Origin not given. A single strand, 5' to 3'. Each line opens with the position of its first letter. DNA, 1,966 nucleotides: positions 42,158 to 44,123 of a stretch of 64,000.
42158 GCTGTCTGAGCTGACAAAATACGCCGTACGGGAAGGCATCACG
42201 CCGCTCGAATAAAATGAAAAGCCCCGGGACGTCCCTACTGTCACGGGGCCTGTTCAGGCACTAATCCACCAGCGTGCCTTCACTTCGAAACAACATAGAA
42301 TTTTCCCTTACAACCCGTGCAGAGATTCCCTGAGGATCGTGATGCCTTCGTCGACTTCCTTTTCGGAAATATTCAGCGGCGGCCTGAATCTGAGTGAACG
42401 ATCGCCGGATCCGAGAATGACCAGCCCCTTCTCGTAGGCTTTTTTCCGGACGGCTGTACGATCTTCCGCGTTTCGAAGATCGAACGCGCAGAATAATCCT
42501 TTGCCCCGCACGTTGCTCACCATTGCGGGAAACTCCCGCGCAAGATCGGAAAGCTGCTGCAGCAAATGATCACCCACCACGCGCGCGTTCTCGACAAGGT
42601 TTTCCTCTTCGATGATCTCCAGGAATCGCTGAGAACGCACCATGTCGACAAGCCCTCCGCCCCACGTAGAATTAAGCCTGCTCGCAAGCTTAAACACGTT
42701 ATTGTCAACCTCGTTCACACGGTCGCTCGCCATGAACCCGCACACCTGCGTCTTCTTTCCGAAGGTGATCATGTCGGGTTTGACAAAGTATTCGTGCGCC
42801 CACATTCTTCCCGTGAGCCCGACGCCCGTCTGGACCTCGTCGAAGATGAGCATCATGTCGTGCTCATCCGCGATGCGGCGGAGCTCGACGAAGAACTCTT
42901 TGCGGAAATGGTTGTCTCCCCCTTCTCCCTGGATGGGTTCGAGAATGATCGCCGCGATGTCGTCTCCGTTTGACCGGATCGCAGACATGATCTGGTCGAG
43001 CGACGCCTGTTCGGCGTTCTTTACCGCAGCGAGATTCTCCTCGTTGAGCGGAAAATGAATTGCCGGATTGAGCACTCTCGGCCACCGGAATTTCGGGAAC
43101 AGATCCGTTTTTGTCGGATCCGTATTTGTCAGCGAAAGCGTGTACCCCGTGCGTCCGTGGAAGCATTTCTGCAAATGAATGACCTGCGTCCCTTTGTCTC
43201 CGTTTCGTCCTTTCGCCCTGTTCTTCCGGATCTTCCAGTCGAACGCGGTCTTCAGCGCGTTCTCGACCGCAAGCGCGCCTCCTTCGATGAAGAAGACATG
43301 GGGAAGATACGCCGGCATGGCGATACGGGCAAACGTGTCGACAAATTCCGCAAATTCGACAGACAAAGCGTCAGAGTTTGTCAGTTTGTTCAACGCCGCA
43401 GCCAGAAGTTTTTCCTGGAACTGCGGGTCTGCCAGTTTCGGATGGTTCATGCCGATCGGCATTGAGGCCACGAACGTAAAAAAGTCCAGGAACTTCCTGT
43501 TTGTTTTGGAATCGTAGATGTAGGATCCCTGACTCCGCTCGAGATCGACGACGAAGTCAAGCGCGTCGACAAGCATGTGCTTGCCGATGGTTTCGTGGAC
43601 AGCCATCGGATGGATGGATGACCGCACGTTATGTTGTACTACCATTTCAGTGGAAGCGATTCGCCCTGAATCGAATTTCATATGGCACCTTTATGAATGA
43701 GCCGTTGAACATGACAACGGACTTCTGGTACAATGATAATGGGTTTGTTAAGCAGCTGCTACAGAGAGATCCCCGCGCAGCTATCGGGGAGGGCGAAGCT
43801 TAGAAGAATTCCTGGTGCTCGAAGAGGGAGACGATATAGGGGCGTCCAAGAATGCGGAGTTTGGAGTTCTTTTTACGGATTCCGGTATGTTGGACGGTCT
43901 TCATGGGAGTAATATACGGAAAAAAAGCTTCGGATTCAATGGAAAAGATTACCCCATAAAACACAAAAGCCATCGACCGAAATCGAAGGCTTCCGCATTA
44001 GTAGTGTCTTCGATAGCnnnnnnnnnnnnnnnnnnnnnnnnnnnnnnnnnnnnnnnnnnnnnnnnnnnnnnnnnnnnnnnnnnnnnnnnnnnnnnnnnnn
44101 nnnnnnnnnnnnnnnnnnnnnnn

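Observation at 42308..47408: Lysine epsilon-amine oxidation cluster: lysine 6-aminotransferase, a secreted lysyl-oxidase homolog and an aldehyde dehydrogenase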

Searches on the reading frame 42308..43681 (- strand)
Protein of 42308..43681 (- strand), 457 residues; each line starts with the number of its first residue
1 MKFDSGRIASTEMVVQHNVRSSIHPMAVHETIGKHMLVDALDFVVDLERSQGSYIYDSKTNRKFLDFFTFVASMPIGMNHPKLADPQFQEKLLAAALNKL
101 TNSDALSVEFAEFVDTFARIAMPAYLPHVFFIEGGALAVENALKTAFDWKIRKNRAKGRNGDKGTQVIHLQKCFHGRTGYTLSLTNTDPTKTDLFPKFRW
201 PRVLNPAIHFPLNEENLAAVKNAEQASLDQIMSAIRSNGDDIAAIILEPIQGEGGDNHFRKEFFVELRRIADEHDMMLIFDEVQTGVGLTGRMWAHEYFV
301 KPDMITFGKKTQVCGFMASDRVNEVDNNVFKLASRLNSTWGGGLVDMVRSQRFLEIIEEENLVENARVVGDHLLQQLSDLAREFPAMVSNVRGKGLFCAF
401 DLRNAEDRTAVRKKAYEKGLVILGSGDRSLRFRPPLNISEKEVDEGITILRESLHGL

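Call 3: search_protein_families(library=pfam, proteins=[window:42308-43681:-], max_evalue=0.01)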
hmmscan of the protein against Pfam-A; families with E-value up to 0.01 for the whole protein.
window:42308-43681:- (457 aa): 1 family
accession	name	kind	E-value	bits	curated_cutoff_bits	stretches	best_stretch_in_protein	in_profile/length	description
PF00202.27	Aminotran_3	-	4.8e-89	299.3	30.5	1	43-452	9-401/403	Aminotransferase class-III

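Call 4: search_protein_families(library=ncbifam, proteins=[window:42308-43681:-], max_evalue=0.01)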
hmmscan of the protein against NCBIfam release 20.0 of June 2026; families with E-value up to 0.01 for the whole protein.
window:42308-43681:- (457 aa): 69 families (the best 25 are shown)
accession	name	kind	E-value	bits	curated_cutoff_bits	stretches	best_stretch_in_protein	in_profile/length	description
TIGR03251.1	LAT_fam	equivalog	1.8e-202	672.6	520.8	1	26-454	2-432/433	L-lysine 6-transaminase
TIGR00699.1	GABAtrns_euk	equivalog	1.9e-80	270.9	567.15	1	29-448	26-458/464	4-aminobutyrate--2-oxoglutarate transaminase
NF004426.0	PRK05769.1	equivalog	2.7e-64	217.6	552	1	45-455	38-438/441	acetyl ornithine aminotransferase family protein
TIGR00707.1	argD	subfamily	2.9e-63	214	410.05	1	44-453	10-379/381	acetylornithine/succinylornithine family transaminase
NF002325.0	PRK01278.1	subfamily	8.6e-61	205.7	372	1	44-454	14-386/395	acetylornithine transaminase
NF005993.0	PRK08117.1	subfamily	5.8e-59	199.8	574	1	45-455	27-428/433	aspartate aminotransferase family protein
NF002874.0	PRK03244.1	equivalog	1.5e-52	178.7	457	1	45-454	27-392/399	acetylornithine transaminase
TIGR01885.1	Orn_aminotrans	equivalog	1.1e-50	172.5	378.4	1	45-454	21-401/402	ornithine--oxo-acid transaminase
NF006733.0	PRK09264.1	subfamily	3.6e-48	164.1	438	1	43-455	21-415/425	diaminobutyrate--2-oxoglutarate transaminase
NF003468.0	PRK05093.1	subfamily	5.5e-48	163.6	522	1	48-454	28-399/405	acetylornithine/succinyldiaminopimelate transaminase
TIGR03246.1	arg_catab_astC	subfamily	6.4e-47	160.4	609.95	1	48-453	22-392/397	acetylornithine/succinylornithine family transaminase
NF005692.0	PRK07495.1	equivalog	6.4e-47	160.1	724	1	45-455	24-420/425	4-aminobutyrate--2-oxoglutarate transaminase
NF009047.0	PRK12381.1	subfamily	7.8e-47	160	630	1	49-453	27-396/406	bifunctional succinylornithine transaminase/acetylornithine transaminase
NF008570.0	PRK11522.1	equivalog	5e-46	157.2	612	1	51-455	76-455/464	putrescine aminotransferase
NF002797.0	PRK02936.1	equivalog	8.6e-46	156.4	496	1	43-454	11-377/385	acetylornithine transaminase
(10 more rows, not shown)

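Call 7: search_solved_structures(query=window:42308-43681:-, max_evalue=1e-30)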
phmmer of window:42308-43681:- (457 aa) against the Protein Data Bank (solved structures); distinct sequences matched with E-value up to 1e-30: 26.
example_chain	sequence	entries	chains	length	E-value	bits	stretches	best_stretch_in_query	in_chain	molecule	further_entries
2cin_A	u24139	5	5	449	2.5e-147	494.2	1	25-454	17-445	L-LYSINE-EPSILON AMINOTRANSFERASE | L-LYSINE EPSILON AMINOTRANSFERASE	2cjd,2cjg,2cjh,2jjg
2jje_A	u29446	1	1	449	9.2e-147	492.3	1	25-454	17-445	L-LYSINE EPSILON AMINOTRANSFERASE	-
2jjh_A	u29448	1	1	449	1.7e-146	491.4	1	25-454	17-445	L-LYSINE EPSILON AMINOTRANSFERASE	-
2jjf_A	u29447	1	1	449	3.3e-146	490.5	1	25-454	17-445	L-LYSINE EPSILON AMINOTRANSFERASE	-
4y0i_A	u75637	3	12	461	4.1e-55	190.3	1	38-439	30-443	4-aminobutyrate aminotransferase, mitochondrial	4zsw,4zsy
6b6g_A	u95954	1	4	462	4.2e-55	190.3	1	38-439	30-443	4-aminobutyrate aminotransferase, mitochondrial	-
4y0d_A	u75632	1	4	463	4.2e-55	190.3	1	38-439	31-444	4-aminobutyrate aminotransferase, mitochondrial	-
4y0h_A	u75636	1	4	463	4.2e-55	190.3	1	38-439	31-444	4-aminobutyrate aminotransferase, mitochondrial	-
1ohv_A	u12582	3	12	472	4.5e-55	190.2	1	38-439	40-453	4-AMINOBUTYRATE AMINOTRANSFERASE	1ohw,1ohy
3nx3_A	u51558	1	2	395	8.9e-44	153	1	35-454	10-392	Acetylornithine aminotransferase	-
6wop_A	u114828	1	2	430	4.8e-40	140.7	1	48-453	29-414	4-aminobutyrate transaminase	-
2ord_A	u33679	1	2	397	1e-39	139.6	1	49-457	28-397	Acetylornithine aminotransferase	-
2e54_A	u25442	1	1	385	1.1e-39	139.5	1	50-457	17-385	Acetylornithine aminotransferase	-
9wrf_A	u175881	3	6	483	3.1e-37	131.4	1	46-454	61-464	Broad substrate specificity amino-acid racemase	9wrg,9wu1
7vno_A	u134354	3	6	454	5.2e-37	130.7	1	39-454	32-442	454aa long hypothetical 4-aminobutyrate aminotransferase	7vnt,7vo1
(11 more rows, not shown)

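Call 14: find_related_loci(query=window:42308-43681:-, collection=genome_contigs, flank=10000)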
Query window:42308-43681:- (457 aa) in genome_contigs; peptide patterns used: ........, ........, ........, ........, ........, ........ (x = any residue, [..] = any of these).
360 stretches matched a pattern; 256 encode a relative of the query (tblastn E <= 1e-3); the best 80 are kept; 80 distinct loci.
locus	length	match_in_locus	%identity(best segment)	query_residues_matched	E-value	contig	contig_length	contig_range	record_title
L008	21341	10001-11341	80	8-454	0e+0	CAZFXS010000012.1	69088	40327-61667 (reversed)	MAG TPA_asm: uncultured Chlorobiaceae bacterium isolate SRP237561_co1_246 genome assembly, contig: NODE_516_length_69088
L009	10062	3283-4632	76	5-454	0e+0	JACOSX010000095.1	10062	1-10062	MAG: Ignavibacteria bacterium isolate NC_groundwater_29_Pr7_B-0.1um_49_11 FFV18_Bp1_scaffold_419076, whole genome shotgu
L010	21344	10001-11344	72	4-454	0e+0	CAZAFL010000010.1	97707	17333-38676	MAG TPA_asm: uncultured Chlorobiaceae bacterium isolate binchicken_co185_181 genome assembly, contig: NODE_281_length_97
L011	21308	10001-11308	72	19-454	0e+0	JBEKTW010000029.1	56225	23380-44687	MAG: Bacteroidota bacterium isolate SPRUCE 567 SPRUCE_567_29, whole genome shotgun sequence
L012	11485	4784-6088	71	21-455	0e+0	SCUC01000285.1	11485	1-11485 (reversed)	MAG: Bacteroidetes bacterium isolate FW602_bin.19 FW602_bin.19-58597-1, whole genome shotgun sequence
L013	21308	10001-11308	71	19-454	0e+0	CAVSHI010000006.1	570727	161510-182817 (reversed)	MAG: Ignavibacteriota bacterium isolate MFD01476.bin.1.124 genome assembly, contig: contig_68336, whole genome shotgun s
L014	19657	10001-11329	68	15-457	0e+0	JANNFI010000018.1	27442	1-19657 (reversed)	MAG: Ignavibacteria bacterium isolate OTE_75_metabat_310 OTE_75_k141_2827602, whole genome shotgun sequence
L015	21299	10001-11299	69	22-454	0e+0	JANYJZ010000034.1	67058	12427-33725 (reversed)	MAG: Ignavibacteriae bacterium isolate GL140_4_metabinner_9 GL140_4_k141_779800, whole genome shotgun sequence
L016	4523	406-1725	67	19-454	0e+0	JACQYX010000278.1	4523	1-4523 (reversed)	MAG: Ignavibacteriales bacterium isolate NC_groundwater_1552_Pr4_S-0.65um_41_6 SR1-18-Sp65_coassembly_scaffold_429654, w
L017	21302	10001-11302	69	28-457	0e+0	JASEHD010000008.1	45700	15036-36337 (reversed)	MAG: Bacteroidota bacterium isolate Yes70-14 NODE_8_length_45700_cov_5.288422, whole genome shotgun sequence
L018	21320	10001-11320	66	19-454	0e+0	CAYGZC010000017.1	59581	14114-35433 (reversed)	MAG TPA_asm: uncultured Chlorobiaceae bacterium isolate ERP119294_co2_80 genome assembly, contig: k141_1294105, whole ge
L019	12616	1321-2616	66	23-454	0e+0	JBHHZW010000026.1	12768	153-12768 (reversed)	MAG: Bacteroidota bacterium isolate K_3_bin.67 NODE_1723_length_12768_cov_5.306065, whole genome shotgun sequence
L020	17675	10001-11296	66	23-454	0e+0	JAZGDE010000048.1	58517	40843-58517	MAG: Bacteroidota bacterium isolate SCS3bin.36 SCS3bin.36_48, whole genome shotgun sequence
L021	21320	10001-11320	65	19-454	0e+0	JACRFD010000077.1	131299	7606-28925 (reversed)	MAG: Ignavibacteriales bacterium isolate NC_groundwater_1716_Pr3_B-0.1um_38_18 SR-2_scaffold_141_3260617, whole genome s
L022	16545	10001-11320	65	19-454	0e+0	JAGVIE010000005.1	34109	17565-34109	MAG: Bacteroidetes bacterium isolate DeMMO2_4 c_000000089868, whole genome shotgun sequence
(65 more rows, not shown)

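Call 69: search_protein_families(library=pfam, proteins=[L008:8344-8931:-, L008:7756-8214:-, L009:1730-2950:-, L010:9120-9719:+, L014:1041-5228:+, L014:5216-7165:+, L014:8056-9708:+, L022:2968-3270:+, L022:5958-7682:+, L022:7701-9719:+], max_evalue=0.0001)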
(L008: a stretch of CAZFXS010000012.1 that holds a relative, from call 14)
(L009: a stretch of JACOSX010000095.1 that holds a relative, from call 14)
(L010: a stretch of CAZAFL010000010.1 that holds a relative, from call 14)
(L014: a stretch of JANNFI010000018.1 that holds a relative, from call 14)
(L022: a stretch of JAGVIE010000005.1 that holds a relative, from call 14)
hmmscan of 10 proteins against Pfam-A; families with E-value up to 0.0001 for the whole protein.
L008:8344-8931:- (195 aa): 4 families
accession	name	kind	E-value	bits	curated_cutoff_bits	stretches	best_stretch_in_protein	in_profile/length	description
PF00578.27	AhpC-TSA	-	1.1e-20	74.2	26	1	66-173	7-122/124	AhpC/TSA family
PF08534.16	Redoxin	-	4.5e-16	59.4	26.6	1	72-183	16-139/148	Redoxin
PF13905.12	Thioredoxin_8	-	1.2e-09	38.8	27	1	84-172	1-94/94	Thioredoxin-like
PF00085.26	Thioredoxin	-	3.8e-05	24.1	23.5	0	85-130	19-63/103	Thioredoxin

L008:7756-8214:- (152 aa): 0 families

L009:1730-2950:- (406 aa): 1 family
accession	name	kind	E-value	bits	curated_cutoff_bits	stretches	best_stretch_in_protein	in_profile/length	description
PF10592.14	AIPR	-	2.5e-24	86.9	25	1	55-356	2-294/308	AIPR protein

L010:9120-9719:+ (199 aa): 1 family
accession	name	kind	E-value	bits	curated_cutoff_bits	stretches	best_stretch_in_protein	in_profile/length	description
PF01797.21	Y1_Tnp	-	1.2e-09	38.8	23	1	10-122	3-119/121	Transposase IS200 like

L014:1041-5228:+ (1395 aa): 2 families
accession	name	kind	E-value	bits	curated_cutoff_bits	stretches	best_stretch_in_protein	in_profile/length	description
PF04357.19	TamB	-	3.8e-45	155.2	22.4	1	1020-1393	8-380/381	TamB, inner membrane protein subunit of TAM complex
PF09898.14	DUF2125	-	1.5e-05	25.1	24.2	1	930-1059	154-268/319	Uncharacterized protein conserved in bacteria (DUF2125)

L014:5216-7165:+ (649 aa): 2 families
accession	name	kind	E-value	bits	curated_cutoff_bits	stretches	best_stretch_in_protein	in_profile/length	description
PF01103.29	Omp85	-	5.6e-39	135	24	1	319-649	1-325/325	Omp85 superfamily domain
PF07244.20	POTRA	-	3.5e-22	79.3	21.3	1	138-213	3-78/79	Surface antigen variable number repeat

L014:8056-9708:+ (550 aa): 2 families
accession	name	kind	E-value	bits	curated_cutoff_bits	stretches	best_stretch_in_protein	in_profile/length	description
PF02368.24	Big_2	-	9.2e-08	32.4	22.8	1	47-127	2-79/79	Bacterial Ig-like domain (group 2)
PF22359.2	Big-like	-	1.4e-05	25.7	27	1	83-127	2-46/48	Bacterial Ig-like domain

L022:2968-3270:+ (100 aa): 2 families
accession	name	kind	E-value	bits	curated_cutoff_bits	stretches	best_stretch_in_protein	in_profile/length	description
PF01909.29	NTP_transf_2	-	1.1e-10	42.1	21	1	13-95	5-92/93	Nucleotidyltransferase domain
PF18765.7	Polbeta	-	4.2e-10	40.1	26.9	1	12-98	2-89/93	Polymerase beta, Nucleotidyltransferase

L022:5958-7682:+ (574 aa): 1 family
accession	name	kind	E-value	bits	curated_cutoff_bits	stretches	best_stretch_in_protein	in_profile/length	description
PF03266.21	NTPase_1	-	1.2e-22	80.9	23.9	1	399-565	2-167/168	NTPase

L022:7701-9719:+ (672 aa): 3 families
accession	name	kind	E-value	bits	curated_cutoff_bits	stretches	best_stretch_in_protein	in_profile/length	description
PF00593.30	TonB_dep_Rec_b-barrel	-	2.2e-25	90.9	27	1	205-646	28-436/436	TonB dependent receptor-like, beta-barrel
PF07715.20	Plug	-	5.2e-18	66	23.9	1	51-154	4-107/107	TonB-dependent Receptor Plug Domain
PF14905.12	OMP_b-brl_3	-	8.8e-09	35.3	27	1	465-571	197-300/408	Outer membrane protein beta-barrel family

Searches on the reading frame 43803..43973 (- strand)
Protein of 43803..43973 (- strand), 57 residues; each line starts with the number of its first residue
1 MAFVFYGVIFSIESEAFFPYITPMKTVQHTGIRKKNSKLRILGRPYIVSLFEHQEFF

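Call 76: find_homologous_proteins(query=window:43803-43973:-, max_evalue=10)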
Query seq(57 aa) (57 aa): 1 proteins with E <= 10 among 1 candidates.
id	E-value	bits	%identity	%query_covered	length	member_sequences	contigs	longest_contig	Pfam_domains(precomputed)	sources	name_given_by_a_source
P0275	1.7e-30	120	100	100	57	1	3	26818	-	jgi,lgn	jgi:hypothetical protein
